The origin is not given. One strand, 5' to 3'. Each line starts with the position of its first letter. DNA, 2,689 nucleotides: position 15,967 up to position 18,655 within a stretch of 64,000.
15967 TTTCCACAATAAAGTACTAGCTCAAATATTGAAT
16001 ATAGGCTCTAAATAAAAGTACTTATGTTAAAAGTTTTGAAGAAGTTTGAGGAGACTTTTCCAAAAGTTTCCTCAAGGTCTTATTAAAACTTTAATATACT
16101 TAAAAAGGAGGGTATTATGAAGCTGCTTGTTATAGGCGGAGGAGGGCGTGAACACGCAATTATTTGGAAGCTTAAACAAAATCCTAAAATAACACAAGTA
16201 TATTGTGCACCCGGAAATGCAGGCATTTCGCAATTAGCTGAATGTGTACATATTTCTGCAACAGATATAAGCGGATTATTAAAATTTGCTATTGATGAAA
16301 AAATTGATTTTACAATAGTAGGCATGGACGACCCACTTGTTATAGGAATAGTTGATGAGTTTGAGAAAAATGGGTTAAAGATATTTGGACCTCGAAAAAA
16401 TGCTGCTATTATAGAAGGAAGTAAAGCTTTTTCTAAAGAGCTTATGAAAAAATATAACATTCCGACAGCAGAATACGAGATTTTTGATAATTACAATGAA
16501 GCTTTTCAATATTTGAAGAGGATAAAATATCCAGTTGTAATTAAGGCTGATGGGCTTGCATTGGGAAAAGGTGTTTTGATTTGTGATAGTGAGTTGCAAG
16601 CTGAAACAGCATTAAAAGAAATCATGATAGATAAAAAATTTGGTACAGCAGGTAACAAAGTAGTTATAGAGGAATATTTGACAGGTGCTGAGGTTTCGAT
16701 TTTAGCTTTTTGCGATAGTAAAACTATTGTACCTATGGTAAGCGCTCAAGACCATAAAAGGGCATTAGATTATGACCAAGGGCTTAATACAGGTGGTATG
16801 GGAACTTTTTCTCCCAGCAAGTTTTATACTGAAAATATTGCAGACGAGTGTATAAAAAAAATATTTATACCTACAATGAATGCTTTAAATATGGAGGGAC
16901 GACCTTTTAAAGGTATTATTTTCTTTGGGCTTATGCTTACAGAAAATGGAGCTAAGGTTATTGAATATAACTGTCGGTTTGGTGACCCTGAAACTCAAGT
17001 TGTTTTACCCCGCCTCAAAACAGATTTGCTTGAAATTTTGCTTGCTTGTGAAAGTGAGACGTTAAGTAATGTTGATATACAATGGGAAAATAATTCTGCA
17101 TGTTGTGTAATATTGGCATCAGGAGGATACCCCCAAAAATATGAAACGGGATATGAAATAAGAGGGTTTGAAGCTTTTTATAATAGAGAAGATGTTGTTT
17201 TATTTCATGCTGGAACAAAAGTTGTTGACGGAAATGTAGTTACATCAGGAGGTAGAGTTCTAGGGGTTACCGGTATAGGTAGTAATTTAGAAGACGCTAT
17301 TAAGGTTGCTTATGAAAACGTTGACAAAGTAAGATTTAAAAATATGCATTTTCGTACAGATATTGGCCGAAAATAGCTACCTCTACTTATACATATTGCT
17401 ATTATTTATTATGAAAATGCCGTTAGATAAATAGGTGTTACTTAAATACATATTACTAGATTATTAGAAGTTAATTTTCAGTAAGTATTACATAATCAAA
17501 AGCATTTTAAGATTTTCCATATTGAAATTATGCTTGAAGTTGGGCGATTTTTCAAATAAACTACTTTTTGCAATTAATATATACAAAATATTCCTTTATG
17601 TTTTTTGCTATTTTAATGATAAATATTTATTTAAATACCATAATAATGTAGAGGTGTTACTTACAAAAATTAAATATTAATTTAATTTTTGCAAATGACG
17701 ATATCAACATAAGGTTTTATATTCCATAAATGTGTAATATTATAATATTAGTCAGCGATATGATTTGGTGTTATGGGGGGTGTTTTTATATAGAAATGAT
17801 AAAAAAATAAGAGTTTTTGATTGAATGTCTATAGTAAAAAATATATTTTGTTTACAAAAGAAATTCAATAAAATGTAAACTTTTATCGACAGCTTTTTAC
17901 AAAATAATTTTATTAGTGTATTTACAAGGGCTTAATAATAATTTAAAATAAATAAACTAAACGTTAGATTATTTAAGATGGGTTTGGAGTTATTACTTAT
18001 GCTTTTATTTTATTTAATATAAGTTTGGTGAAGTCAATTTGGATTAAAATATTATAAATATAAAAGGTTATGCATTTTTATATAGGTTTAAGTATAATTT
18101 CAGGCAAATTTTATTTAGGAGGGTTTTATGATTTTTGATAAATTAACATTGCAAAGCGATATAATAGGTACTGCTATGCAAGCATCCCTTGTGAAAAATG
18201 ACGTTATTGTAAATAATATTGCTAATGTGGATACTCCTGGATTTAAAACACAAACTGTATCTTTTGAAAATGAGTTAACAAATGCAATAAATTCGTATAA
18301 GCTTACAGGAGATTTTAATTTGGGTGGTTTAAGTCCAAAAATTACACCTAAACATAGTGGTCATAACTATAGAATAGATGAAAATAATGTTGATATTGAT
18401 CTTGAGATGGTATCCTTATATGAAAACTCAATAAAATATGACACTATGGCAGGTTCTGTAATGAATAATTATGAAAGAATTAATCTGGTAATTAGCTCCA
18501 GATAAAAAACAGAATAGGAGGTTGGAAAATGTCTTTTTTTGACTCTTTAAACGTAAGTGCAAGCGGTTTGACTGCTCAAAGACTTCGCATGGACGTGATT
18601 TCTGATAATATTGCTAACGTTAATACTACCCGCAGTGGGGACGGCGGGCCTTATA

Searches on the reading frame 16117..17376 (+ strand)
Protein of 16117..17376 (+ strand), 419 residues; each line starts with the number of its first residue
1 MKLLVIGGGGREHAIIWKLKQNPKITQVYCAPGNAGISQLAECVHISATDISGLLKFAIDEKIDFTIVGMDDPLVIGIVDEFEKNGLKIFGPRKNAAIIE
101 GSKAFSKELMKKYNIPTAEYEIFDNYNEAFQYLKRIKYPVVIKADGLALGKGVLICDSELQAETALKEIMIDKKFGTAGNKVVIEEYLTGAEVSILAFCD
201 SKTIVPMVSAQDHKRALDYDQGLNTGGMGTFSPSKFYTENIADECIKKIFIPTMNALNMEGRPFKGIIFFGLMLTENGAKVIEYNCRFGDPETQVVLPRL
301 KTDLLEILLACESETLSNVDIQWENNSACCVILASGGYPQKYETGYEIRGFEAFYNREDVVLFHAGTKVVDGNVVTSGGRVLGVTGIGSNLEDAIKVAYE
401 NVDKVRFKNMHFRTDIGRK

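Call 30: search_protein_families(library=pfam, proteins=[window:16117-17376:+])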
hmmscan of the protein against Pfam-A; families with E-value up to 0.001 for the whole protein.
window:16117-17376:+ (419 aa): 11 families
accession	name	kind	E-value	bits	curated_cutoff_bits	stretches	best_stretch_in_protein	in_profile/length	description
PF01071.24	GARS_A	-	6.5e-77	258.2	27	1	101-293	1-194/194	Phosphoribosylglycinamide synthetase, ATP-grasp (A) domain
PF02844.21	GARS_N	-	6.2e-39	133.2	29.5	1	1-100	1-100/100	Phosphoribosylglycinamide synthetase, N domain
PF02843.22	GARS_C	-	1.2e-32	112.5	34.8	1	328-419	1-92/92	Phosphoribosylglycinamide synthetase, C domain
PF02786.22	CPSase_L_D2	-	9.9e-08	32.2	19.8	1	104-287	3-179/211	Carbamoyl-phosphate synthase L chain, ATP binding domain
PF02222.28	ATP-grasp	-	1.5e-07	31.6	27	1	109-197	2-86/179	ATP-grasp domain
PF13549.11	ATP-grasp_5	-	2.3e-05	24.3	27.6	1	106-145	15-54/221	ATP-grasp domain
PF13535.11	ATP-grasp_4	-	0.00013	22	27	1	136-203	1-76/160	ATP-grasp domain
PF02655.19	ATP-grasp_3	-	0.00034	21.2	23.2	1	106-288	8-157/160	ATP-grasp domain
PF07478.18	Dala_Dala_lig_C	-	0.00052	20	24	1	109-235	1-129/204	D-ala D-ala ligase C-terminus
PF08443.16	RimK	-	0.00061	19.9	21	0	103-187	4-81/188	RimK-like ATP-grasp domain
PF08442.15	ATP-grasp_2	-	0.00093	19.3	29.5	0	106-183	7-96/202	ATP-grasp domain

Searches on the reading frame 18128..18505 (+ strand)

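Call 30: search_protein_families(library=pfam, proteins=[window:18128-18505:+])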
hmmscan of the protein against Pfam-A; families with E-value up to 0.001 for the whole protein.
window:18128-18505:+ (125 aa): 1 family
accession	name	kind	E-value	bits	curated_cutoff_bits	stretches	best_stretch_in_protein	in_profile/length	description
PF00460.25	Flg_bb_rod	-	1.1e-07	32.1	20.7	1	15-40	6-31/31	Flagella basal body rod protein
